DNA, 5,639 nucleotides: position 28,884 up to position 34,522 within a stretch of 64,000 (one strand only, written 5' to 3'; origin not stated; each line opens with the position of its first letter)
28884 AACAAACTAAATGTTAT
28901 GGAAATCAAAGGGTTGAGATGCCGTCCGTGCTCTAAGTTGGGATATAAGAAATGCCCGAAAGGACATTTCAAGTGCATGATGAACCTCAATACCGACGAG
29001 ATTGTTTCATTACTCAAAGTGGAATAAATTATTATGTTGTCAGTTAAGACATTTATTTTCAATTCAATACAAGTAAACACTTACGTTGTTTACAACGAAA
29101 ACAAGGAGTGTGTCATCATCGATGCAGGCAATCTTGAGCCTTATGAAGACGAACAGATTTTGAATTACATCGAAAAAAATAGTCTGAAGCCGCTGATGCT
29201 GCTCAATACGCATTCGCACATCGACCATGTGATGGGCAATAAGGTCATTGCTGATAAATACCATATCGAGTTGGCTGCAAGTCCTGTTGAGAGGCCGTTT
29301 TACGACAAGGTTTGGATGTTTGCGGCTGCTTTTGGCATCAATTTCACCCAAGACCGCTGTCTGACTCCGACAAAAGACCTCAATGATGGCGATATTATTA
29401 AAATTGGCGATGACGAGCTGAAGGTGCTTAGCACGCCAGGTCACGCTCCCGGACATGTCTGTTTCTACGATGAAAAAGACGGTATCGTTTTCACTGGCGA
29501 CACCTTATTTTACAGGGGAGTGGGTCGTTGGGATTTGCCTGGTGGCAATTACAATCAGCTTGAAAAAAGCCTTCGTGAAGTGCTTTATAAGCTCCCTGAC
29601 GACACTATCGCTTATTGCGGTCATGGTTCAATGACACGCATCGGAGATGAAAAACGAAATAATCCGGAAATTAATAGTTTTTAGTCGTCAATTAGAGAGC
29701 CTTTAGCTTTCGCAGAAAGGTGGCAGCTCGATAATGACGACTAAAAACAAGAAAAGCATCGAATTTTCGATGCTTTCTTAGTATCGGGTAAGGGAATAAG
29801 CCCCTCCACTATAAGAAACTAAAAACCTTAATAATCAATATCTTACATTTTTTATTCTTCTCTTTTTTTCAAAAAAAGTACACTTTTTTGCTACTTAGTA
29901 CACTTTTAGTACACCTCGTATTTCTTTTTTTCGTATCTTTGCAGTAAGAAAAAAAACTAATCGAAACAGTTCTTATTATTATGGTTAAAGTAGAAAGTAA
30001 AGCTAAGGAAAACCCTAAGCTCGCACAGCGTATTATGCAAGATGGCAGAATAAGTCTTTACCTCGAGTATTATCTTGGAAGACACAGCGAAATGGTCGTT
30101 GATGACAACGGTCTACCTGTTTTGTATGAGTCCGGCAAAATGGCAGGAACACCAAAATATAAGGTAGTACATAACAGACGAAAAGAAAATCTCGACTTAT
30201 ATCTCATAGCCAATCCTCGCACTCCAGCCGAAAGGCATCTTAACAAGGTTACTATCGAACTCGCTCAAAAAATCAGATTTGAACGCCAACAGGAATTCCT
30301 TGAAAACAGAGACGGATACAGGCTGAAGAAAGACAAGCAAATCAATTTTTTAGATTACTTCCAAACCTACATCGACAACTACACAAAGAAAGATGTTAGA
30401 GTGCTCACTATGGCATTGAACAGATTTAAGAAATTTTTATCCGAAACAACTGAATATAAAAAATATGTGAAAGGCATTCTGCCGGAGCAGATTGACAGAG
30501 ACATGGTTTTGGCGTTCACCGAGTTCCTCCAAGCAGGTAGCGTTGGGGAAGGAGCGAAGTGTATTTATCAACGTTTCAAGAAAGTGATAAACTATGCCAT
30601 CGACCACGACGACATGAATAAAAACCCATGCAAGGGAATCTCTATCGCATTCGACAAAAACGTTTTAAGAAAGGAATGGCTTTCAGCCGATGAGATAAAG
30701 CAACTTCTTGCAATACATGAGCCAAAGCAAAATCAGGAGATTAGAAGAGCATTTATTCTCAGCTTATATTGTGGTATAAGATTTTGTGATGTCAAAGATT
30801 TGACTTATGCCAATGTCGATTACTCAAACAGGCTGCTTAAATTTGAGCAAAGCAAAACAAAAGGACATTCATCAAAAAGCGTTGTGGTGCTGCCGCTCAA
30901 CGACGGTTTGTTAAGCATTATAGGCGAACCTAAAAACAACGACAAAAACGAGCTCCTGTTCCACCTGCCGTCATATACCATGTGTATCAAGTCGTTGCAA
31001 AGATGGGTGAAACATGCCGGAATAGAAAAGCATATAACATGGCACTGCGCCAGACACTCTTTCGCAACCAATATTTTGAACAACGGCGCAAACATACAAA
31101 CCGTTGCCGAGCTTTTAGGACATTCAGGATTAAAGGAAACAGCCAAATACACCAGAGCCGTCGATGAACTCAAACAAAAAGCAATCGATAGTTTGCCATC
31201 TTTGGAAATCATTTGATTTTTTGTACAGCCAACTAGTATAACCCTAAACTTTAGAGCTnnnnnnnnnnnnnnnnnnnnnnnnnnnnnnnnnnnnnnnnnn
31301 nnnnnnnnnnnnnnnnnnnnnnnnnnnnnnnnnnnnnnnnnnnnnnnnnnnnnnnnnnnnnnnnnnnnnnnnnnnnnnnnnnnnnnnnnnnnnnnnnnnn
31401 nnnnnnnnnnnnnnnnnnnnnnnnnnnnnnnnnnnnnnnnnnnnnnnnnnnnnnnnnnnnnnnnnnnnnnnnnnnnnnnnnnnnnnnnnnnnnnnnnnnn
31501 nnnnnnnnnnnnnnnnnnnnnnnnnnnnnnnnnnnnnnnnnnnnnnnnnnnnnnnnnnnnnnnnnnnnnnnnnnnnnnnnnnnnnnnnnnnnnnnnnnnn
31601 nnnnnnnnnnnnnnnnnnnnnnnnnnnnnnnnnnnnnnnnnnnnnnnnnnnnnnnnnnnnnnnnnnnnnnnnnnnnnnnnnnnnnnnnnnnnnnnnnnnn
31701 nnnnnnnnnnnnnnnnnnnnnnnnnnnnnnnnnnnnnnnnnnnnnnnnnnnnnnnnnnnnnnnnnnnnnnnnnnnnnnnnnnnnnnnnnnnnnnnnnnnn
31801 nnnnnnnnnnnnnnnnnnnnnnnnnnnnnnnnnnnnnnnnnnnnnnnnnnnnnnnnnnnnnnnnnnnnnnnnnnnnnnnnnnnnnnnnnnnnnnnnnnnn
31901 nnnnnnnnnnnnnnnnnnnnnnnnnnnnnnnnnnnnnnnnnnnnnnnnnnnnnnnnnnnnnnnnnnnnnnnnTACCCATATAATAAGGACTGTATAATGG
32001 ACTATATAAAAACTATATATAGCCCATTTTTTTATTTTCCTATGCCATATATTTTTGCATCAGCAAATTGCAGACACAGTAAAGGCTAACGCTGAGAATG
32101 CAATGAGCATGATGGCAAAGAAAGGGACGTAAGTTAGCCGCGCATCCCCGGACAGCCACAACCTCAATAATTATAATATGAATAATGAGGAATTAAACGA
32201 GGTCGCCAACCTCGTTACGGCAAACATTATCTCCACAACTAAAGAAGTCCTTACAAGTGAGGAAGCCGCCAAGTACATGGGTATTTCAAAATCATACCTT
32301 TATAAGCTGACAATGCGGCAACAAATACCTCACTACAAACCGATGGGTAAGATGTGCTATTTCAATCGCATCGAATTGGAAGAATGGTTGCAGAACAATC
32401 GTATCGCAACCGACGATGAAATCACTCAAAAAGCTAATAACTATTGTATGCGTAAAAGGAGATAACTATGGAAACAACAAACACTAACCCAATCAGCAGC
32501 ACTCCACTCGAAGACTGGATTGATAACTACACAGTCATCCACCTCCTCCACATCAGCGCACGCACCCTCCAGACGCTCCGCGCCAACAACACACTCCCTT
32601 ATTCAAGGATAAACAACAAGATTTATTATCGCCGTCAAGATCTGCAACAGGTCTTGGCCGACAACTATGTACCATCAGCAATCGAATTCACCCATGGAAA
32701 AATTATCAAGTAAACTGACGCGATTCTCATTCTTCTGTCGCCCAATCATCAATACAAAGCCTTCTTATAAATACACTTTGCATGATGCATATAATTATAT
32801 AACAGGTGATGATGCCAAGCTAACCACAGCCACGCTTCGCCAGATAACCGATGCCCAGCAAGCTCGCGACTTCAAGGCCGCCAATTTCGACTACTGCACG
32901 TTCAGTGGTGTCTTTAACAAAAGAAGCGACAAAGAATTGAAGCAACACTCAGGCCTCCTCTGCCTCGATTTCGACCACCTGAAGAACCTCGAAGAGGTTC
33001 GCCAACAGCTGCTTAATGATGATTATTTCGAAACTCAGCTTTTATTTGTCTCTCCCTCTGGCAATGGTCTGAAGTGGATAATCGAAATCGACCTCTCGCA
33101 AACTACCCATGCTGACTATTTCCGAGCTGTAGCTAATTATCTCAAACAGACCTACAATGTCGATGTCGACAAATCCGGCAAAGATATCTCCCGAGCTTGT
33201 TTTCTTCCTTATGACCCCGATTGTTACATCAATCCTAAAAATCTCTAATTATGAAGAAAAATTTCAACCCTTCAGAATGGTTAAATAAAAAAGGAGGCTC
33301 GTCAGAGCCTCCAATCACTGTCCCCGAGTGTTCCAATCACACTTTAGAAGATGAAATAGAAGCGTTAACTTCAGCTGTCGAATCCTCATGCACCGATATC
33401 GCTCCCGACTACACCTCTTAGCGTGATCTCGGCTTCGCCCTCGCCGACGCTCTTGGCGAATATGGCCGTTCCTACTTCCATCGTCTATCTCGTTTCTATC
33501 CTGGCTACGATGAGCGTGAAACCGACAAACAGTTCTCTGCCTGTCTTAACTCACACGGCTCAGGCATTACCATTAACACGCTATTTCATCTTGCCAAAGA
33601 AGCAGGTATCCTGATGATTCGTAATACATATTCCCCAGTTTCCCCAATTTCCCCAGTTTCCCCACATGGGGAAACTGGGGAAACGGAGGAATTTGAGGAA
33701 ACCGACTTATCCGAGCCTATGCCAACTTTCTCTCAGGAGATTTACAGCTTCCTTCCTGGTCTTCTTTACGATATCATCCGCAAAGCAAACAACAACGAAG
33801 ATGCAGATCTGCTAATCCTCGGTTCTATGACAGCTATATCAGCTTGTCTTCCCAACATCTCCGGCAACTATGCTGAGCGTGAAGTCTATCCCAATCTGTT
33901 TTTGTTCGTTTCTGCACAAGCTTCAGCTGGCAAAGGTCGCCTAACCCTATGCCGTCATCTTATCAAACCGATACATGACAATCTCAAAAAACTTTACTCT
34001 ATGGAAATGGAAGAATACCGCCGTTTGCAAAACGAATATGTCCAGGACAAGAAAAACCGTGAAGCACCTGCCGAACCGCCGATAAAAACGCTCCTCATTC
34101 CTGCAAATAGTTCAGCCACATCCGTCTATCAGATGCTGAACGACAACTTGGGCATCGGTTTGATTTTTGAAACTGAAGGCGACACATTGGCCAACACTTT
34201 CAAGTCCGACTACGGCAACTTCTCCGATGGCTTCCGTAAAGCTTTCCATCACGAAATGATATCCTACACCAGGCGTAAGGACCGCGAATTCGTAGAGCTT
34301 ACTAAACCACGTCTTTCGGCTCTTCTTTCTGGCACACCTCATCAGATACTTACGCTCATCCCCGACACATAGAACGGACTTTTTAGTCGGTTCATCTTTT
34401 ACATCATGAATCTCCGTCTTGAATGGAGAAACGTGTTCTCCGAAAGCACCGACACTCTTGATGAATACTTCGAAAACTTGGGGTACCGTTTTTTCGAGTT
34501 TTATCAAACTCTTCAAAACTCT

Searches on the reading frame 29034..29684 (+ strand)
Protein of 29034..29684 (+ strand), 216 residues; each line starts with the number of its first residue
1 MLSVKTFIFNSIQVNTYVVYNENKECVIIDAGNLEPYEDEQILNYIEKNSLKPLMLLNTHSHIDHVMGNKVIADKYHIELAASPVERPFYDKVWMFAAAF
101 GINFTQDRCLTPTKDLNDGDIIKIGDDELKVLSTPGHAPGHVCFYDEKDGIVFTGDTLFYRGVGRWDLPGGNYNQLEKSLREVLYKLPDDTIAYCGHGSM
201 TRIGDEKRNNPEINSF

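Call 81: search_protein_families(library=padloc, alignment_id=A7, max_evalue=0.00001)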
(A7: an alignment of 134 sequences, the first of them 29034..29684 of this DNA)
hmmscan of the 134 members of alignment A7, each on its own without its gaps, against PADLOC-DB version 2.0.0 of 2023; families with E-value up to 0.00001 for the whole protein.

A. member 1, window:29034-29684:+ (216 aa): 0 families

B. families by the number of members that match (of 134 scanned): 51 families (the first 25 are shown)
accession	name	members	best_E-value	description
PDLC02903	pVip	12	1.8e-16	Viperins not associated with kinases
PDLC02904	pVip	11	3.7e-14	Viperins associated with kinases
PDLC04134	mad2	3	2.3e-11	mads_2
PDLC04140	mad8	2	6e-19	mads_8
PDLC04791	PDC-S01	2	4.1e-09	-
PDLC00284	PtuA1|PtuA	2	2.9e-08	AAA ATPase domain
PDLC02292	AbiEii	1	4.3e-104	AbiEii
PDLC04790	PDC-S01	1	1.9e-59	-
PDLC02226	AbiEi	1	8.6e-52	AbiEi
PDLC02289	AbiEii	1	5e-48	AbiEii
PDLC04985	PDC-S27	1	3.5e-47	-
PDLC02322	AbiEii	1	4.6e-36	AbiEii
PDLC04984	PDC-S27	1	8.6e-34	-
PDLC02302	AbiEii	1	4.1e-31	AbiEii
PDLC02297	AbiEii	1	7.4e-31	AbiEii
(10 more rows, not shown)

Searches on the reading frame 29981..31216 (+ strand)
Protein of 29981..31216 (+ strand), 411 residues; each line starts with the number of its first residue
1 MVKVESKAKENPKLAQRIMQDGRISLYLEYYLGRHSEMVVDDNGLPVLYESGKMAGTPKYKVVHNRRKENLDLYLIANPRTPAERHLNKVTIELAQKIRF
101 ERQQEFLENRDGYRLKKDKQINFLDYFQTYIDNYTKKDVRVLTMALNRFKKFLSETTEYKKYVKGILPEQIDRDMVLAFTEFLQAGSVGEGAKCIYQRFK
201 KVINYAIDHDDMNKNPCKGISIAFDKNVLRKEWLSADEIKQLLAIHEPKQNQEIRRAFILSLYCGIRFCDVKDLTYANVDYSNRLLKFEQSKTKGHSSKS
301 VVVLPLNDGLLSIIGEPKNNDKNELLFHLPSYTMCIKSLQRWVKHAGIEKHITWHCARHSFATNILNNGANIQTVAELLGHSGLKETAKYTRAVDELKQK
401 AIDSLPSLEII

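Call 37: search_protein_families(library=pfam, proteins=[window:29981-31216:+], max_evalue=0.001)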
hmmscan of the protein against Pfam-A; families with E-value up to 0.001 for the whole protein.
window:29981-31216:+ (411 aa): 3 families
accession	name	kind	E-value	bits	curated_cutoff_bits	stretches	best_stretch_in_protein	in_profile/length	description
PF00589.27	Phage_integrase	-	4.1e-24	85.7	27.1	1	233-393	2-168/172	Phage integrase family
PF13102.12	Phage_int_SAM_5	-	9.8e-15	55.2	22.3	1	122-218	1-96/98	Phage integrase SAM-like domain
PF17293.8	Arm-DNA-bind_5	-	2.6e-07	31.5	22.6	1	17-104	7-67/87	Arm DNA-binding domain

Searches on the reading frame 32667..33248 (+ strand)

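Call 37: search_protein_families(library=pfam, proteins=[window:32667-33248:+], max_evalue=0.001)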
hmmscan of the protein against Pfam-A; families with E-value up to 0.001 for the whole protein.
window:32667-33248:+ (193 aa): 1 family
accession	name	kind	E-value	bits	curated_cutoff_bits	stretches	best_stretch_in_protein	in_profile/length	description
PF08800.15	BT4734-like_N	-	3e-25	89.3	22.4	1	75-187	7-133/134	BT4734-like, N-terminal domain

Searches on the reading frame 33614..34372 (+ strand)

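Call 37: search_protein_families(library=pfam, proteins=[window:33614-34372:+], max_evalue=0.001)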
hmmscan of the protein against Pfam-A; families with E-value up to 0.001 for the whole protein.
window:33614-34372:+ (252 aa): 1 family
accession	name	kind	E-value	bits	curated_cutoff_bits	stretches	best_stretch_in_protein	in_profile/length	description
PF13148.11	DUF3987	-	3.1e-31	109.3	27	1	63-249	3-213/364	Protein of unknown function (DUF3987)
